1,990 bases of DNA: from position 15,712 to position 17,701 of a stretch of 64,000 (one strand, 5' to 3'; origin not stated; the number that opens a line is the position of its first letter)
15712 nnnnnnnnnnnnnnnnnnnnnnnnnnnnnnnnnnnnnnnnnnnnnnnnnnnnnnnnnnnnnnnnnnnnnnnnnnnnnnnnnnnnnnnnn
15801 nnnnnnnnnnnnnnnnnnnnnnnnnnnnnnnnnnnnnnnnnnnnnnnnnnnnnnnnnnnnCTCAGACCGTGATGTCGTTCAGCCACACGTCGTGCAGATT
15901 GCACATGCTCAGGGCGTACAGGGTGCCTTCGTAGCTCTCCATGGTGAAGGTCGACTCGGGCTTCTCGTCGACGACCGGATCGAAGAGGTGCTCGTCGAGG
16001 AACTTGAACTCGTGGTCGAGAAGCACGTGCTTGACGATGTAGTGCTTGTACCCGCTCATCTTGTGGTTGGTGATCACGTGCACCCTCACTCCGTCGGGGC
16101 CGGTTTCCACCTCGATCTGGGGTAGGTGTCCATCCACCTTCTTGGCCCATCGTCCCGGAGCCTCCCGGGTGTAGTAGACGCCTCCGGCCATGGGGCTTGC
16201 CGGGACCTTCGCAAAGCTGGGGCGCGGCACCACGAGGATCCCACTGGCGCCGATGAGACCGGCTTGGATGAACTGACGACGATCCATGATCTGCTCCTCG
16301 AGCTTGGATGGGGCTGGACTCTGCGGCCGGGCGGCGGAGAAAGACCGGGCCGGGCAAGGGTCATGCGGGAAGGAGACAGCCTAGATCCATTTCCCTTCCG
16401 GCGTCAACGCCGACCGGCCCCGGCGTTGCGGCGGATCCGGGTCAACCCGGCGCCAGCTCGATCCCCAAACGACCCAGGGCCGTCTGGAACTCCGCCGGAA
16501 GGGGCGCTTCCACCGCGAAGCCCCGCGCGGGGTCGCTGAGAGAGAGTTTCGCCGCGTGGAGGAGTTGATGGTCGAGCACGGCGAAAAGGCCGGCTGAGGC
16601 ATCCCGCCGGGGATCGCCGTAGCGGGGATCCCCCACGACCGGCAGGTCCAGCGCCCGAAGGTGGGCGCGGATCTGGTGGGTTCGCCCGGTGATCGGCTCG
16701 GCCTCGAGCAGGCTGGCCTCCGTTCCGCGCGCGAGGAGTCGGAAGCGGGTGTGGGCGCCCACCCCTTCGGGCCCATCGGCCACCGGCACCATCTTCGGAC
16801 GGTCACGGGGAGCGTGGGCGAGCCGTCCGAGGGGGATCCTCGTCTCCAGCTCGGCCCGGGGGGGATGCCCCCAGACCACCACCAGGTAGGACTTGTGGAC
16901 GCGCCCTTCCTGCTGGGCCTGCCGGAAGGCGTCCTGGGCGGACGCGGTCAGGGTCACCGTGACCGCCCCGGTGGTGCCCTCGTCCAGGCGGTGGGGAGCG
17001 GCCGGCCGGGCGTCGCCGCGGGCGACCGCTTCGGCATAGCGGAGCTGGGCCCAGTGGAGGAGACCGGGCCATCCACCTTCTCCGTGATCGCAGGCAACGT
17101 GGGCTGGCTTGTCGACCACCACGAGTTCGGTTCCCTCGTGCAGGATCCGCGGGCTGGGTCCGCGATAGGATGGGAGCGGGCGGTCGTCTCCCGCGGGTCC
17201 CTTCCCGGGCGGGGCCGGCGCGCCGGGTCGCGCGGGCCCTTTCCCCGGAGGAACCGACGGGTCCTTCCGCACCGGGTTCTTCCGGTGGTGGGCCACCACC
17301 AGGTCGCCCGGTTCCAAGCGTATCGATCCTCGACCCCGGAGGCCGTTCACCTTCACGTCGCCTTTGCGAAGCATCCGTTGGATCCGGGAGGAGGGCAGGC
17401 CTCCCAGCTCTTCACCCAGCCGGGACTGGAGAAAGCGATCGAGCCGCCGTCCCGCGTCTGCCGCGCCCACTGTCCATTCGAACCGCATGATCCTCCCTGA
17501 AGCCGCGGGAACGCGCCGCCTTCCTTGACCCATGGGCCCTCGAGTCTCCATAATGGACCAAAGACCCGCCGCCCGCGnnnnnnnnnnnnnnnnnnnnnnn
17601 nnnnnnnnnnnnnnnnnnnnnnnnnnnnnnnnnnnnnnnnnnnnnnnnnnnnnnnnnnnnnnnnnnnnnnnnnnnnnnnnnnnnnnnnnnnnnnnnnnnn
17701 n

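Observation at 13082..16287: Periplasmic operon: Tat-exported superoxide reductase followed by an active/inactive M16 peptidase pair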

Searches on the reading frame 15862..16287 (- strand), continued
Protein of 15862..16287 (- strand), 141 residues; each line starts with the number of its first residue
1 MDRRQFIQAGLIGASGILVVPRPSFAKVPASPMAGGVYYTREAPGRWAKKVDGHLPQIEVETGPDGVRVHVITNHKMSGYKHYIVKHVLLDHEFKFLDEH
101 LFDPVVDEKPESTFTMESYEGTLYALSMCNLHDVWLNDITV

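Call 20: find_encoding_contigs(protein=P0001, flank=6000, max_places=5)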
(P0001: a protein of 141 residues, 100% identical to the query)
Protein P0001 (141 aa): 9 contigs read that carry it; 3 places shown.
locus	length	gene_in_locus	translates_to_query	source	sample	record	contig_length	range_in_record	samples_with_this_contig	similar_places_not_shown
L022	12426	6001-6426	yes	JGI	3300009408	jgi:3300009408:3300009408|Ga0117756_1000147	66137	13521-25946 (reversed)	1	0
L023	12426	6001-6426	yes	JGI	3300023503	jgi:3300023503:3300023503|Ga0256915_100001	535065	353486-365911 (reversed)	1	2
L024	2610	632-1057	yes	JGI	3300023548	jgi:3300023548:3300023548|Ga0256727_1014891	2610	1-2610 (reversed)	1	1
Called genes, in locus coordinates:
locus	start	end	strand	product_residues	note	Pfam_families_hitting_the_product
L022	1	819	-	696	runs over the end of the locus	PF03190:Thioredox_DsbH, PF13098:Thioredoxin_2 (faint), PF13899:Thioredoxin_7, PF07221:GlcNAc_2-epim (faint)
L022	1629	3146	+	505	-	PF00171:Aldedh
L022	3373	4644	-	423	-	PF04055:Radical_SAM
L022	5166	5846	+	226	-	PF00849:PseudoU_synth_2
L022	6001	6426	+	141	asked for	PF01880:Desulfoferrodox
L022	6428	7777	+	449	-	PF00675:Peptidase_M16, PF05193:Peptidase_M16_C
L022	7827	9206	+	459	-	PF00675:Peptidase_M16, PF05193:Peptidase_M16_C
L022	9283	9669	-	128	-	PF03061:4HBT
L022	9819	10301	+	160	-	PF08534:Redoxin, PF00578:AhpC-TSA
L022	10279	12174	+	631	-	PF00884:Sulfatase, PF01663:Phosphodiest (faint)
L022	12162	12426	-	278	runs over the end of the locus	PF13489:Methyltransf_23, PF05175:MTS (weak), PF13847:Methyltransf_31, PF08241:Methyltransf_11, PF08242:Methyltransf_12, PF13649:Methyltransf_25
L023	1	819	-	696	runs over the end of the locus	PF03190:Thioredox_DsbH, PF13098:Thioredoxin_2 (faint), PF13899:Thioredoxin_7, PF07221:GlcNAc_2-epim (faint)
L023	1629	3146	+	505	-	PF00171:Aldedh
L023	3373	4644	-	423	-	PF04055:Radical_SAM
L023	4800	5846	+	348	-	PF00849:PseudoU_synth_2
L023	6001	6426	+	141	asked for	PF01880:Desulfoferrodox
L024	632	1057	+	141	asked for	PF01880:Desulfoferrodox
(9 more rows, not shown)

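Call 29: predict_structure(alignment_id=A1)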
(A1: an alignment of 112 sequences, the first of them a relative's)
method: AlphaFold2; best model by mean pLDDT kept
length: 141 residues; sequences in the alignment: 112
mean_pLDDT: 84.9   pTM: 0.74
mean pLDDT of the five models: 84.9, 84.8, 84.7, 84.7, 83.8
residues with pLDDT >= 90: 101; 70-90: 9; 50-70: 9; < 50: 22
segments of 3 or more residues with pLDDT < 50: 8-27
pLDDT, mean of each block of 10 residues (from residue 1): 50 39 47 85 95 98 94 97 98 97 97 96 98 96 91
secondary structure, 60 per line:
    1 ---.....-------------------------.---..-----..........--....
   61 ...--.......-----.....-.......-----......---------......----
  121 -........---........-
elements in order: H4-8 H45-54 E57-63 E66-72 E84-90 E96-101 E111-116 E122-129 E133-140
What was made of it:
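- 15862..16287 (-): Tat-signal SOR-like protein, 141 aa (signal about residues 1-26, predicted cleavage after SFA26; mature single SOR domain of about 115 aa). The AF2 model has pLDDT 84.9, with residues 8-27 disordered (call 29).
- On Superoxide reductase: The AF2 model has pLDDT 84.9 (call 29).
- The region is disordered in the model, unlike the domain (call 29).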

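Call 33: fold_search(model_id=the predicted structure, library=pdb)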
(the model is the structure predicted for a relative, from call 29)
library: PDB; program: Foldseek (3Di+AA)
matches with E <= 10: 1612; with E <= 0.001: 33
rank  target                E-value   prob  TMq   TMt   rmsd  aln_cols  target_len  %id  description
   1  4brv_A                2.2e-08  1.00  0.65  0.74   2.8       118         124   28  Superoxide reductase (Neelaredoxin) from Ignicoccus hospitalis E23A (released 2014-06-18)
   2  4bk8                  1.7e-07  1.00  0.63  0.71   3.2       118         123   27  Superoxide reductase (Neelaredoxin) from Ignicoccus hospitalis (released 2014-04-02)
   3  2hvb_A                2.6e-07  1.00  0.60  0.73   2.8       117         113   25  Crystal structure of hypothetical protein PH1083 from Pyrococcus horikoshii OT3 (released 2007-01-28)
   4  4brj                  2.6e-07  1.00  0.61  0.69   3.4       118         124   28  Superoxide reductase (Neelaredoxin) from Ignicoccus hospitalis T24K (released 2014-06-11)
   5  4c4u_A                8.9e-07  1.00  0.55  0.62   3.6       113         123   25  Superoxide reductase (Neelaredoxin) from Archaeoglobus fulgidus E12Q mutant in the reduced form (released 2014-08-06)
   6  1do6_A                1.0e-06  1.00  0.54  0.61   3.2       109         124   28  CRYSTAL STRUCTURE OF SUPEROXIDE REDUCTASE IN THE OXIDIZED STATE AT 2.0 ANGSTROM RESOLUTION (released 2000-03-24)
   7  2hvb_B                1.1e-06  1.00  0.52  0.64   2.5       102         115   27  Crystal structure of hypothetical protein PH1083 from Pyrococcus horikoshii OT3 (released 2007-01-28)
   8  4c4b_A                1.2e-06  1.00  0.56  0.62   3.5       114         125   24  Superoxide reductase (Neelaredoxin) from Archaeoglobus fulgidus E12V in the reduced form (released 2014-07-23)
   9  6gq8_A                2.1e-06  1.00  0.54  0.68   2.9       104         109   19  Superoxide reductase from Nanoarchaeum equitans (released 2018-06-20)
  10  3qzb                  2.4e-06  1.00  0.53  0.56   3.7       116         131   20  Crystal structure of a putative superoxide reductase (TM0658) from THERMOTOGA MARITIMA at 1.10 A resolution (released 2011-03-30)
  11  4bfk_B                3.2e-06  1.00  0.57  0.64   4.0       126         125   24  Superoxide reductase (Neelaredoxin) from Archaeoglobus fulgidus E12Q mutant (released 2014-03-26)
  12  2oxh_A                4.8e-06  1.00  0.52  0.66   3.0       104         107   18  The SOXYZ Complex of Paracoccus Pantotrophus (released 2007-05-22)
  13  4bfj_A                6.0e-06  1.00  0.55  0.62   3.4       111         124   23  Superoxide reductase (Neelaredoxin) from Archaeoglobus fulgidus E12V mutant (released 2014-03-26)
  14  2oxg_C                7.2e-06  1.00  0.53  0.71   3.1        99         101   18  The SoxYZ Complex of Paracoccus pantotrophus (released 2007-05-22)
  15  2amu                  7.6e-06  1.00  0.56  0.60   3.0       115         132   20  CRYSTAL STRUCTURE OF A PUTATIVE SUPEROXIDE REDUCTASE (TM0658) FROM THERMOTOGA MARITIMA AT 2.00 A RESOLUTION (released 2005-08-23)
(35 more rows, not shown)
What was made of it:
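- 15862..16287 (-): Foldseek top hits are I. hospitalis and Pyrococcus SORs (call 33).
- On Superoxide reductase: The Foldseek top 11 hits are all SORs, with E down to 2e-8 and TM up to 0.74 (call 33).
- Closest known: Ignicoccus hospitalis neelaredoxin. Same: It is the best structural match (TM 0.71-0.74, call 33).
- Calls 29 and 33 give a confident SOR fold with a disordered signal region.
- Tried and rejected: I considered the SoxY/SoxZ fold hits (call 33) as an alternative identity.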

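Call 35: find_encoding_contigs(protein=P0090, flank=5000, max_places=1)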
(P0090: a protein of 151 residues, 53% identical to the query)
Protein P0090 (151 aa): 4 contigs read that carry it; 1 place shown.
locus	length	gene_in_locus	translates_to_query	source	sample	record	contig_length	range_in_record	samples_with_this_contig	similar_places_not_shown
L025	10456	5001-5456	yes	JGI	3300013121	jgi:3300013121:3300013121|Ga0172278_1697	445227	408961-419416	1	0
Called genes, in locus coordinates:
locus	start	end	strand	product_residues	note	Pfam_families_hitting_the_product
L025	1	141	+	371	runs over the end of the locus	PF08238:Sel1, PF00089:Trypsin, PF13365:Trypsin_2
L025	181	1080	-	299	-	PF00498:FHA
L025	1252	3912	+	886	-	PF03200:Glyco_hydro_63 (faint), PF22422:MGH1-like_GH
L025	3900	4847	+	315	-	PF00211:Guanylate_cyc, PF00498:FHA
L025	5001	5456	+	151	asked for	PF01880:Desulfoferrodox (weak)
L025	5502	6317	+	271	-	PF00481:PP2C, PF13672:PP2C_2, PF07228:SpoIIE (faint)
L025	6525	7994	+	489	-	PF02321:OEP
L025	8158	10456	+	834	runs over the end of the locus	PF00498:FHA, PF16697:Yop-YscD_cpl (faint), PF00498:FHA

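Call 36: find_encoding_contigs(protein=P0036, flank=5000, max_places=1)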
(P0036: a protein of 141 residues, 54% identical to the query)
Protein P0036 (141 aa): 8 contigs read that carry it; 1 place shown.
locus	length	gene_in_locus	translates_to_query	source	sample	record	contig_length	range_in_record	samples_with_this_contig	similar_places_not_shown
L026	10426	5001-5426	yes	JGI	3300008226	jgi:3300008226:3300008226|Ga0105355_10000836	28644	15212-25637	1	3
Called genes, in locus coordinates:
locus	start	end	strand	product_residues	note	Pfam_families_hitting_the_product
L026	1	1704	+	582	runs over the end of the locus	PF07731:Cu-oxidase_2, PF07732:Cu-oxidase_3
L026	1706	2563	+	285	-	-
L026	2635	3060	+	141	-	PF09335:VTT_dom (weak)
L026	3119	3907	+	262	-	-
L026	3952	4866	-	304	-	PF02353:CMAS, PF01209:Ubie_methyltran, PF05175:MTS (faint), PF13489:Methyltransf_23, PF13847:Methyltransf_31, PF08241:Methyltransf_11, PF08242:Methyltransf_12, PF13649:Methyltransf_25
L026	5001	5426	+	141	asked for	PF01880:Desulfoferrodox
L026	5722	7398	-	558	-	PF11893:DUF3413, PF00884:Sulfatase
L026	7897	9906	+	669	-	PF00884:Sulfatase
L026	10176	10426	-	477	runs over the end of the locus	PF01636:APH (faint), PF01163:RIO1 (faint), PF00069:Pkinase (weak), PF06293:Kdo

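Call 37: find_encoding_contigs(protein=P0079, flank=5000, max_places=1)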
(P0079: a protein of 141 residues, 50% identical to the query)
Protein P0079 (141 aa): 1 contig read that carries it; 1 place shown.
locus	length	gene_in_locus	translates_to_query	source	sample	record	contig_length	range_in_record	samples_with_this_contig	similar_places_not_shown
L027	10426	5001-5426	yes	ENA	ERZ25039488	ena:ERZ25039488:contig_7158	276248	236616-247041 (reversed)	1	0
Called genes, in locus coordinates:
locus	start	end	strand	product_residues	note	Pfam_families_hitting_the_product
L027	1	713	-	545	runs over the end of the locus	PF00342:PGI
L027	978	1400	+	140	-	-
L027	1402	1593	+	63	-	-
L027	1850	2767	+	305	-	-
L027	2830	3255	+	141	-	PF09335:VTT_dom (weak)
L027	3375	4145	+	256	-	-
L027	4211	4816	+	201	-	PF05685:Uma2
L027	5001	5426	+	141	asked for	PF01880:Desulfoferrodox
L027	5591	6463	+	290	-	PF01075:Glyco_transf_9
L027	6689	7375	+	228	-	PF01755:Glyco_transf_25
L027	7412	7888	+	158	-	-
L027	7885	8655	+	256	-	PF04932:Wzy_C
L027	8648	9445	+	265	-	PF00535:Glycos_transf_2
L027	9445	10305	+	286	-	PF00535:Glycos_transf_2, PF13641:Glyco_tranf_2_3 (weak), PF10111:Glyco_tranf_2_2, PF02709:Glyco_transf_7C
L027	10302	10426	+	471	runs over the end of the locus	PF00664:ABC_membrane, PF00005:ABC_tran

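Call 41: search_protein_representatives(alignment_id=A1)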
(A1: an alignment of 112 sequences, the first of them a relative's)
Query: 112 sequences, 141 profile positions. Proteins with E-value up to 0.001 (for the whole library): 400; up to 1e-10: 165; up to 1e-30: 41. The best 150 are listed.
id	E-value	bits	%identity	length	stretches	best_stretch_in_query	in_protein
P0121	2.8e-72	257.3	-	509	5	36-138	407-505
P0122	4.6e-55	201.5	-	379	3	37-138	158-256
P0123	5.1e-54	198.1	-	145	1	1-141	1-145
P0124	5.5e-52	191.6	-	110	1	33-141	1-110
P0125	5.1e-51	188.4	-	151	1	1-141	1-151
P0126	2.6e-48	179.7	-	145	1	1-139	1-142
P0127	2.5e-46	173.3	-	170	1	1-141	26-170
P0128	3.2e-45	169.6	-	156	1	2-141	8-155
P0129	4.1e-45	169.3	-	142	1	1-141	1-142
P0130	1.8e-44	167.2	-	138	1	1-141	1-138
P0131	3.5e-43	163.0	-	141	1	1-137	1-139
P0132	4.4e-43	162.7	-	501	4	37-139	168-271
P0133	5.6e-43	162.4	-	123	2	49-141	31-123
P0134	7.1e-43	162.0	-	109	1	33-141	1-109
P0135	1.2e-42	161.3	-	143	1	1-141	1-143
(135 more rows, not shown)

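Call 47: find_encoding_contigs(protein=P0008, flank=5000, max_places=2)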
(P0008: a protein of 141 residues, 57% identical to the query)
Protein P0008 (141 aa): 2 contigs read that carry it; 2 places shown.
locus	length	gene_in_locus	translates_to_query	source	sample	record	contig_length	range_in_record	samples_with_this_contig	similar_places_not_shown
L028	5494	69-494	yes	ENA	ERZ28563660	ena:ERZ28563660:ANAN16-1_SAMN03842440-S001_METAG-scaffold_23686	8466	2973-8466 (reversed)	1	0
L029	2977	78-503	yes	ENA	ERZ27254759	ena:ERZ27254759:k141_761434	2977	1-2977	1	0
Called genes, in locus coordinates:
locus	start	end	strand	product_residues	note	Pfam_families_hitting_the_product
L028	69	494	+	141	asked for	-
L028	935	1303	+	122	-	PF16367:RRM_7 (faint), PF16842:RRM_occluded (faint), PF00076:RRM_1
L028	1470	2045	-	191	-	PF03843:Slp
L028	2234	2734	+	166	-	PF09351:DUF1993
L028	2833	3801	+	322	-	-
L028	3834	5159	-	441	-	PF07690:MFS_1, PF12832:MFS_1_like, PF00083:Sugar_tr (weak), PF07690:MFS_1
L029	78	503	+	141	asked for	-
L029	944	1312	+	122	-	PF16367:RRM_7 (faint), PF16842:RRM_occluded (faint), PF00076:RRM_1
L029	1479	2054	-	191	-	PF03843:Slp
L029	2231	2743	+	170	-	PF09351:DUF1993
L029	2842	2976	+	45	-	?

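Call 48: find_encoding_contigs(protein=P0014, flank=5000, max_places=1)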
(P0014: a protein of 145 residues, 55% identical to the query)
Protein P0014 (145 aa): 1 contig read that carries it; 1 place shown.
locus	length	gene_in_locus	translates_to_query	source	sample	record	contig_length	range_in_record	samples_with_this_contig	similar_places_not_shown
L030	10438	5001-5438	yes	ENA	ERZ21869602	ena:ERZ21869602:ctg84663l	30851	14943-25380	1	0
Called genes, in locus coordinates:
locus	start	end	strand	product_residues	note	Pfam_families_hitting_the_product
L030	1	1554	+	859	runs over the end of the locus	PF00072:Response_reg, PF00989:PAS, PF08448:PAS_4, PF13188:PAS_8, PF13426:PAS_9, PF00989:PAS, PF08448:PAS_4, PF00989:PAS, +12 more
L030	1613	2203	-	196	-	PF07690:MFS_1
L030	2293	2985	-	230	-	PF07690:MFS_1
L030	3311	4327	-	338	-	PF00072:Response_reg, PF00989:PAS, PF13426:PAS_9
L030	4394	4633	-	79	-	-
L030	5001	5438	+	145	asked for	PF01880:Desulfoferrodox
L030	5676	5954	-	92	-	-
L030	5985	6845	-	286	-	PF13187:Fer4_9 (faint), PF13534:Fer4_17 (faint)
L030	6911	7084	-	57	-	PF02662:FlpD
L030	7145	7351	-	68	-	PF02662:FlpD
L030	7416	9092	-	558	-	PF00037:Fer4 (faint), PF07992:Pyr_redox_2, PF00070:Pyr_redox (weak), PF01266:DAO (faint), PF07992:Pyr_redox_2, PF12831:FAD_oxidored (weak), PF13450:NAD_binding_8 (weak), PF12838:Fer4_7 (weak), +1 more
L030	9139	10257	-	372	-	-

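Call 49: find_encoding_contigs(protein=P0005, flank=5000, max_places=2)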
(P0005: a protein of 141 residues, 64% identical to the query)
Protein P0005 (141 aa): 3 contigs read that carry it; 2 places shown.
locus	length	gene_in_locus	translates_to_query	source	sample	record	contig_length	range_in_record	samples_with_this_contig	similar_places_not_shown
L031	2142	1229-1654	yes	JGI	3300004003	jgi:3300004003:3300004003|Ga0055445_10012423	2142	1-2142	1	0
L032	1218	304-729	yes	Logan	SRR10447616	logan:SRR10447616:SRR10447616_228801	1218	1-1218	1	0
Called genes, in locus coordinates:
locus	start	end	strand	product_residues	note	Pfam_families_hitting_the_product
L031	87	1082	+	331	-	PF01479:S4 (faint), PF00849:PseudoU_synth_2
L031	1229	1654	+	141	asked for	PF01880:Desulfoferrodox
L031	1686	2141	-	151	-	?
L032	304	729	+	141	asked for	PF01880:Desulfoferrodox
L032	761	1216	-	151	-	?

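Call 50: list_cluster_members(proteins=[window:15862-16287:-, window:14511-15860:-, window:13082-14527:-])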
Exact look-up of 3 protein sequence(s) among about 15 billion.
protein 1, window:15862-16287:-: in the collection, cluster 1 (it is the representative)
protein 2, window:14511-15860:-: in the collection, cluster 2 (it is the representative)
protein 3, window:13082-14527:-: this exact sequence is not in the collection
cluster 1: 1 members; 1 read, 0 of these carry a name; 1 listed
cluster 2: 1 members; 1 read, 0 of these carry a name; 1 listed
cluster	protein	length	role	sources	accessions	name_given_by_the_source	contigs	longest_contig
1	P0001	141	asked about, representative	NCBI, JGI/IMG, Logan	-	-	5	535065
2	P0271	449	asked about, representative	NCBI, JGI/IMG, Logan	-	-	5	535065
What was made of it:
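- Tried and rejected: Exact-sequence cluster look-up gave no source names (call 50).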

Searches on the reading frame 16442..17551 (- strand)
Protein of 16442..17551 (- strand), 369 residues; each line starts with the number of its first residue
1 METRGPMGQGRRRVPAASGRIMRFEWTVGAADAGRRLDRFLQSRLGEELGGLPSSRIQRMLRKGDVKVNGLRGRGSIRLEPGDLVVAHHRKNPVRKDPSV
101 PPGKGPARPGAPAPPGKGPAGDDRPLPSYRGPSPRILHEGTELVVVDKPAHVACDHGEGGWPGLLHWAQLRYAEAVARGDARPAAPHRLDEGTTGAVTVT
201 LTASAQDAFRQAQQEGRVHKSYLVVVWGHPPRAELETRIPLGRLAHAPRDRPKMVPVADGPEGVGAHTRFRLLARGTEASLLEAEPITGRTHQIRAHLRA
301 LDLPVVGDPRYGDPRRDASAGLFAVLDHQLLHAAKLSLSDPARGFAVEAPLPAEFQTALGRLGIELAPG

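Call 3: search_protein_families(library=pfam, proteins=[window:16442-17551:-], max_evalue=0.01)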
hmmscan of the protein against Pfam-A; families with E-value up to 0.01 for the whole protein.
window:16442-17551:- (369 aa): 1 family
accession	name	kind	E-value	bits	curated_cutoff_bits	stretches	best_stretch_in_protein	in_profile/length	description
PF00849.27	PseudoU_synth_2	-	7e-23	82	26.8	1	143-299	2-151/152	RNA pseudouridylate synthase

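Call 4: search_protein_families(library=ncbifam, proteins=[window:16442-17551:-], max_evalue=0.01)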
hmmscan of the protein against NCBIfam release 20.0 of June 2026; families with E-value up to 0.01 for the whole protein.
window:16442-17551:- (369 aa): 6 families
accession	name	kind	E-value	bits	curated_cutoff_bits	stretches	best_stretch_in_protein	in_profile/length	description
TIGR00005.1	rluA_subfam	subfamily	5.5e-46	157.2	192.7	2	135-360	74-295/298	RluA family pseudouridine synthase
NF008249.0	PRK11025.1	equivalog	3.1e-30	105.2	378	2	135-361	94-312/317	23S rRNA pseudouridine(955/2504/2580) synthase RluC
NF008385.0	PRK11180.1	equivalog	7.1e-23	81.5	351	1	136-356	86-306/325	23S rRNA pseudouridine(1911/1915/1917) synthase RluD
NF007543.0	PRK10158.1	equivalog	1.3e-19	70.7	286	1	136-355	16-219/219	bifunctional tRNA pseudouridine(32) synthase/23S rRNA pseudouridine(746) synthase RluA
NF008321.0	PRK11112.1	equivalog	4.6e-16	58.9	328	1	277-361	147-233/257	tRNA pseudouridine(65) synthase TruC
TIGR01621.1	RluA-like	hypoth_equivalog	2.1e-12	46.7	222.3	1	175-322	36-176/217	TIGR01621 family pseudouridine synthase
